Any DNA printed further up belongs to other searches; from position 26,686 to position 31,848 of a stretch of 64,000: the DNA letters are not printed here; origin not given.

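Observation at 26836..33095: Sigma-70 gene coupled to a 1620-aa protein made of about 19 tandem degenerate copies of sigma region 4: a possibly undescribed system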

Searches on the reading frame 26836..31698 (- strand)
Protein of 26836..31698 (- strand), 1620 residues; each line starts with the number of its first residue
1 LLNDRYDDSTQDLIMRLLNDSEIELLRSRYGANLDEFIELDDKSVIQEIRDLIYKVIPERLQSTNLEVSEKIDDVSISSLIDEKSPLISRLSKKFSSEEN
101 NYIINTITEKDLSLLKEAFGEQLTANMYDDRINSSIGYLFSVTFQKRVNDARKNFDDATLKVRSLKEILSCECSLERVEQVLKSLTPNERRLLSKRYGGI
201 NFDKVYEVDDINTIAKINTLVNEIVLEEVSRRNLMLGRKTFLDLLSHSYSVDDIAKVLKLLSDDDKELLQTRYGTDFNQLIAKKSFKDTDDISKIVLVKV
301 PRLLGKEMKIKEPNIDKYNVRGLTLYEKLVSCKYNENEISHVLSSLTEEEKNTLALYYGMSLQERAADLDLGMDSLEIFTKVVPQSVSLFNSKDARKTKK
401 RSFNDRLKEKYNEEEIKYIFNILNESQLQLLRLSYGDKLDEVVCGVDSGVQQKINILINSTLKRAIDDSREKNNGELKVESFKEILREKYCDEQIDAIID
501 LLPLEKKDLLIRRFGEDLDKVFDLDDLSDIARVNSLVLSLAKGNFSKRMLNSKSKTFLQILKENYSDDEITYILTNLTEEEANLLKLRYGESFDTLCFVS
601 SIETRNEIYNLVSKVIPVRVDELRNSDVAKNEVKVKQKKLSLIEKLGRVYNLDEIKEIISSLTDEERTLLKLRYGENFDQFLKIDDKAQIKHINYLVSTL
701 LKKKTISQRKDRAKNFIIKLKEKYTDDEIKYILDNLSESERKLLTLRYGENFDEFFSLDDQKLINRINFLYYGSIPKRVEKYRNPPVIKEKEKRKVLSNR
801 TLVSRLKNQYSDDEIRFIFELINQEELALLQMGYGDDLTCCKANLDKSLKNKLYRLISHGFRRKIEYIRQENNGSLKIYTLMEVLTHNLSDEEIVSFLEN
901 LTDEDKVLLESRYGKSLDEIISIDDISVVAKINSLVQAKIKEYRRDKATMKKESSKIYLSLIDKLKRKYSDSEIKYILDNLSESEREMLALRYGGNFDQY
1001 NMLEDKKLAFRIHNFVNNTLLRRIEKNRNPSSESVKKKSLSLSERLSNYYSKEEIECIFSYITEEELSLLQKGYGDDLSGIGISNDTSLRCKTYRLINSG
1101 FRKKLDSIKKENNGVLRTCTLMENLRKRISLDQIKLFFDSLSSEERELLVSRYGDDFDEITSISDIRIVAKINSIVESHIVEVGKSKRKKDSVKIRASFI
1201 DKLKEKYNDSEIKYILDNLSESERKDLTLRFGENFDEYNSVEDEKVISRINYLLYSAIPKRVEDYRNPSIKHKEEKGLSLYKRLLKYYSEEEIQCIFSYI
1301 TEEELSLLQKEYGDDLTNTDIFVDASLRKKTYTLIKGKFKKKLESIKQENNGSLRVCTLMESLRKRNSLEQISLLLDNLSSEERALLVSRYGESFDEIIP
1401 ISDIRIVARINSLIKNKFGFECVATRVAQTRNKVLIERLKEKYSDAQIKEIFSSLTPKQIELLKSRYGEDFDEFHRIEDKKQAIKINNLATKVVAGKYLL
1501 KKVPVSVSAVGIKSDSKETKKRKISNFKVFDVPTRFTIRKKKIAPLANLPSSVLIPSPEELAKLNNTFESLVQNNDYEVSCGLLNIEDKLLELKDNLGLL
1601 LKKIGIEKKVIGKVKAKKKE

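Call 3: search_protein_families(library=pfam, proteins=[window:26836-31698:-], max_evalue=1)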
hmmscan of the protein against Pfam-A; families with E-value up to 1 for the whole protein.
window:26836-31698:- (1620 aa): 13 families
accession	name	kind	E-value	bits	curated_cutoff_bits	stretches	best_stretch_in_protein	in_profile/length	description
PF04545.22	Sigma70_r4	-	1.9e-16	59.7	24.1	1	659-677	2-20/50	Sigma-70, region 4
PF08281.18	Sigma70_r4_2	-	4.7e-05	23.4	25.7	0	653-679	2-28/54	Sigma-70, region 4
PF16829.10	ATR13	-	0.008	17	25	1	1173-1221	36-81/101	Avirulence protein ATR13, RxLR effector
PF07106.19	TBPIP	-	0.009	16.4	22.8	0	880-916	21-56/62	TBPIP/Hop2 winged helix domain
PF01430.24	HSP33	-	0.051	13.5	21.4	1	169-195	228-254/273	Hsp33 protein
PF22534.1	RFC_C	-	0.052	14.7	27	0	217-258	5-45/93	Replication factor C subunit 3, C-terminal domain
PF07553.16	Lipoprotein_Ltp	-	0.069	13.7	23.2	0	87-106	28-47/48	Host cell surface-exposed lipoprotein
PF13026.12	DUF3887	-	0.073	14.2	31.8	0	1453-1507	26-80/91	Protein of unknown function (DUF3887)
PF17852.6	Dynein_AAA_lid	-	0.14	12.7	23.1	0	915-959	18-64/126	Dynein heavy chain AAA lid domain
PF21079.2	GDH_HM2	-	0.15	12.5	21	0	575-594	4-23/45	Glutamate dehydrogenase, helical motif 2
PF11212.13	DUF2999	-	0.51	11.1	25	0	886-904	10-28/82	Protein of unknown function (DUF2999)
PF08621.15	RPAP1_N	-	0.67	10.2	25.3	0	1449-1467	24-42/46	RPAP1-like, N-terminal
PF12630.12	Pox_polyA_pol_N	-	0.76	10.6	27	1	997-1054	19-77/108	Poxvirus poly(A) polymerase N-terminal domain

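Call 4: search_protein_families(library=ncbifam, proteins=[window:26836-31698:-], max_evalue=1)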
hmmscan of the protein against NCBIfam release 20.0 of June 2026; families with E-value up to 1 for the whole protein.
window:26836-31698:- (1620 aa): 9 families
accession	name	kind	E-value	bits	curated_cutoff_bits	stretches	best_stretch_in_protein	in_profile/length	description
TIGR02393.1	RpoD_Cterm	equivalog_domain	9e-17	61.5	354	3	962-1012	158-208/238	RNA polymerase sigma factor RpoD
TIGR02997.1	Sig70-cyanoRpoD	subfamily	7.3e-16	58.3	384.5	1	963-1003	232-272/298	RNA polymerase sigma factor, RpoD/SigA family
TIGR02937.1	sigma70-ECF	superfamily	3.3e-07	30.1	42.9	2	170-369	103-143/165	sigma-70 family RNA polymerase sigma factor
NF004471.0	PRK05803.1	subfamily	7.8e-06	25.3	252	0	239-294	155-210/235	RNA polymerase sporulation sigma factor SigK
NF005514.0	PRK07122.1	subfamily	5.6e-05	22.4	372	1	644-704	198-255/264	RNA polymerase sigma factor SigF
TIGR02846.1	spore_sigmaK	equivalog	0.00012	21.7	298.65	0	1121-1186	155-217/227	RNA polymerase sporulation sigma factor SigK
TIGR02989.1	Sig-70_gvs1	subfamily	0.0029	17.6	124.55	0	975-999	105-129/158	RNA polymerase sigma-70 factor, Rhodopirellula/Verrucomicrobium family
NF033545.0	transpos_IS630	equivalog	0.027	13.9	100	0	703-737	199-233/299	IS630 family transposase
NF007228.0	PRK09646.1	subfamily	0.11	12.2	226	0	330-373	127-172/194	ECF RNA polymerase sigma factor SigK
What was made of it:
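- The protein scores below the RpoD equivalog cut-offs (call 4).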

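Call 9: find_homologous_proteins(query=window:26836-31698:-)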
Query window:26836-31698:- (1620 aa): 3 proteins with E <= 0.001 among 8000 candidates.
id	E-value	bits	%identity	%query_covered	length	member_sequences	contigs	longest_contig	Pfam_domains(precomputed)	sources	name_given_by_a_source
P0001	0.0e+0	3416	100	100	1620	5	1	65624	PF05263.18,PF04545.23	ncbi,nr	ncbi:MAG: hypothetical protein J6A52_03540 [Bacilli bacterium]|nr:hypothetical protein [Bacilli bact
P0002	0.0e+0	3059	89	100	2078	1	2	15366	PF05263.18,PF04545.23,PF04542.21,PF08281.19,PF04539.23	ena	-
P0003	3.7e-8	50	23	42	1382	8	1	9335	PF04545.23,PF00140.26,PF04542.21,PF04539.23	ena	-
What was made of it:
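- Tried and rejected: The word-indexed homolog search with the 1620-aa protein found only three proteins (call 9).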

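Call 13: find_encoding_contigs(protein=P0002, flank=10000)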
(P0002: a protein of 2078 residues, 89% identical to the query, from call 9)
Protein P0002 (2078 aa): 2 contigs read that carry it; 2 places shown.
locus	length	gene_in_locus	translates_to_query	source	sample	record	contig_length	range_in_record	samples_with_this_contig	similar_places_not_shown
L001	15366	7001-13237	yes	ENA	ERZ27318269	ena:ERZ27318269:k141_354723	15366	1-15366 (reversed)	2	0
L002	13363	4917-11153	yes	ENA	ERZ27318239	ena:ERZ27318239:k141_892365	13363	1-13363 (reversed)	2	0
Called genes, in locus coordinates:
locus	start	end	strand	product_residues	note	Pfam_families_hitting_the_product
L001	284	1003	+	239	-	PF20772:TACO1_YebC_N, PF01709:Transcrip_reg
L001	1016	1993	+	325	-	PF01210:NAD_Gly3P_dh_N, PF02558:ApbA (weak), PF03807:F420_oxidored (weak), PF07479:NAD_Gly3P_dh_C, PF20618:GPD_NAD_C_bact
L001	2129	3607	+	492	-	PF01336:tRNA_anti-codon, PF01409:tRNA-synt_2d (faint), PF00152:tRNA-synt_2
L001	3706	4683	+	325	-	-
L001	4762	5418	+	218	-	PF03006:HlyIII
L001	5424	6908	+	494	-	-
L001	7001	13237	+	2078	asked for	PF04542:Sigma70_r2, PF04539:Sigma70_r3, PF05263:DUF722 (faint), PF08281:Sigma70_r4_2 (faint), PF04545:Sigma70_r4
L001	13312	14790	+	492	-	-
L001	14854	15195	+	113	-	-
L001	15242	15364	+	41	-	?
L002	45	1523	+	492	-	PF01336:tRNA_anti-codon, PF01409:tRNA-synt_2d (faint), PF00152:tRNA-synt_2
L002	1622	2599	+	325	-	-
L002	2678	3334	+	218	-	PF03006:HlyIII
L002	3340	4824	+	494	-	-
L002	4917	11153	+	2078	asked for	PF04542:Sigma70_r2, PF04539:Sigma70_r3, PF05263:DUF722 (faint), PF08281:Sigma70_r4_2 (faint), PF04545:Sigma70_r4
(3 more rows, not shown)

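Call 14: find_encoding_contigs(protein=P0003, flank=10000)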
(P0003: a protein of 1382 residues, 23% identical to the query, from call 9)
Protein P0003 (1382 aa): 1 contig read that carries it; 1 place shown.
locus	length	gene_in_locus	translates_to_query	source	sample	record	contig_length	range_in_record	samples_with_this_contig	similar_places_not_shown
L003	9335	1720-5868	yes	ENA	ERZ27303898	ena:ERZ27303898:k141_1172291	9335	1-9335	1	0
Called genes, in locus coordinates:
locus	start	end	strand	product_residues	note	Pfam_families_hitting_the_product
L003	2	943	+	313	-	?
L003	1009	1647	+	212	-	PF03729:DUF308 (faint)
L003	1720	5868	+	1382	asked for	PF00140:Sigma70_r1_2 (weak), PF04542:Sigma70_r2, PF04539:Sigma70_r3, PF04545:Sigma70_r4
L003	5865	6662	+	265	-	-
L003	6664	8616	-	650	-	PF00912:Transgly, PF00905:Transpeptidase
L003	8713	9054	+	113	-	-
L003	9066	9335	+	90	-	?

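Call 25: list_cluster_members(proteins=[window:26836-31698:-, window:31692-33035:-, P0003])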
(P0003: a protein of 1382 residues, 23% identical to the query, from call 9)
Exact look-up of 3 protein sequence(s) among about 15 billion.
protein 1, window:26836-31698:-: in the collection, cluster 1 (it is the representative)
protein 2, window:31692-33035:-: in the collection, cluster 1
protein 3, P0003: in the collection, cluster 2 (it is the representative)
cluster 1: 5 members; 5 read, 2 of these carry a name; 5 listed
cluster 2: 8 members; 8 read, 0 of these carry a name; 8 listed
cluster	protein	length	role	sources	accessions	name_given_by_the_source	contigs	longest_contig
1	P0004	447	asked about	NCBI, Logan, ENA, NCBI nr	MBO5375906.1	MAG: sigma-70 family RNA polymerase sigma factor [Bacilli bacterium] | sigma-70 family RNA polymerase sigma factor [Bacilli bacterium]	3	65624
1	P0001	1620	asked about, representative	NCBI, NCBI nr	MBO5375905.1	MAG: hypothetical protein J6A52_03540 [Bacilli bacterium] | hypothetical protein [Bacilli bacterium]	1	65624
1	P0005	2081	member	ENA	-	-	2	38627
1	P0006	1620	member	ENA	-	-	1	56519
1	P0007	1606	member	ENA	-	-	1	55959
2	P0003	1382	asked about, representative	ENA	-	-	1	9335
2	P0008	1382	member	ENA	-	-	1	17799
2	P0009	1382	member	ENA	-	-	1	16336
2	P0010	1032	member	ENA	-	-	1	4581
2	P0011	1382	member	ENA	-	-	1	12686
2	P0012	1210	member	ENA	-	-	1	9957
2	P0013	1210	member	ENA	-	-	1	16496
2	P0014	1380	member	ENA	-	-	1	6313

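Call 30: find_encoding_contigs(protein=P0005, flank=10000, max_places=4)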
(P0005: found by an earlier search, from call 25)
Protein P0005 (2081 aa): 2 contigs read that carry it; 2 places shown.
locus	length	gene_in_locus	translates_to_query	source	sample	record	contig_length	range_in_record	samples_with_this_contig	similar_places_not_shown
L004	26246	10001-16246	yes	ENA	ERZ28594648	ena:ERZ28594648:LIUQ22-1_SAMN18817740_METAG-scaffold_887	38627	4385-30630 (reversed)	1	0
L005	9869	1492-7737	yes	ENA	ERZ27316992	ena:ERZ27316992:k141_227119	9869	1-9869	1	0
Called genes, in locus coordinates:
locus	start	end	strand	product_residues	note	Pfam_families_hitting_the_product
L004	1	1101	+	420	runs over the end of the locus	PF05697:Trigger_N, PF00254:FKBP_C, PF05698:Trigger_C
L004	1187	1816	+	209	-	-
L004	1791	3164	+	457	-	PF02878:PGM_PMM_I, PF02879:PGM_PMM_II, PF02880:PGM_PMM_III, PF00408:PGM_PMM_IV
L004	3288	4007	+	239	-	PF20772:TACO1_YebC_N, PF01709:Transcrip_reg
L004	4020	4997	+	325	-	PF01210:NAD_Gly3P_dh_N, PF02558:ApbA (weak), PF03807:F420_oxidored (weak), PF07479:NAD_Gly3P_dh_C, PF20618:GPD_NAD_C_bact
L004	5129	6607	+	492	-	PF01336:tRNA_anti-codon, PF01409:tRNA-synt_2d (faint), PF00152:tRNA-synt_2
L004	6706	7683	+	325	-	-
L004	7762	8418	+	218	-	PF03006:HlyIII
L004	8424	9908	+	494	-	-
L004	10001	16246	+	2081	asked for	PF04542:Sigma70_r2, PF04539:Sigma70_r3, PF08281:Sigma70_r4_2 (faint), PF04545:Sigma70_r4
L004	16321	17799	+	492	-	-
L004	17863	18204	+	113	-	-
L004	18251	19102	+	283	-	PF00849:PseudoU_synth_2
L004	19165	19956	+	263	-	PF01061:ABC2_membrane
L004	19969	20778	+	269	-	PF00005:ABC_tran, PF13555:AAA_29 (faint)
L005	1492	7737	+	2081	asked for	PF04542:Sigma70_r2, PF04539:Sigma70_r3, PF08281:Sigma70_r4_2 (faint), PF04545:Sigma70_r4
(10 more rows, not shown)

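Call 49: find_related_loci(query=P0005, collection=genome_contigs, flank=8000)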
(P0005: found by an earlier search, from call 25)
Query P0005 (2081 aa) in genome_contigs; peptide patterns used: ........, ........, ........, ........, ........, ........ (x = any residue, [..] = any of these).
25 stretches matched a pattern, but none encodes a relative of the query by tblastn (E <= 1e-3).

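Call 57: find_related_loci(query=P0005, collection=viral_contigs, flank=5000)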
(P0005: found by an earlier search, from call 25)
Query P0005 (2081 aa) in viral_contigs; peptide patterns used: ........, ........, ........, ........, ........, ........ (x = any residue, [..] = any of these).
6 stretches matched a pattern; 1 encode a relative of the query (tblastn E <= 1e-3); 1 distinct loci.
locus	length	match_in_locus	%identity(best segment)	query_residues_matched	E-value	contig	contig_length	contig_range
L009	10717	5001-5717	32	197-436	2e-24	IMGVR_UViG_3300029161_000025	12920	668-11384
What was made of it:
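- Tried and rejected: With P0005 it found nothing in the GTDB genomes (call 49) and only a plain sigma in viral contigs (call 57).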
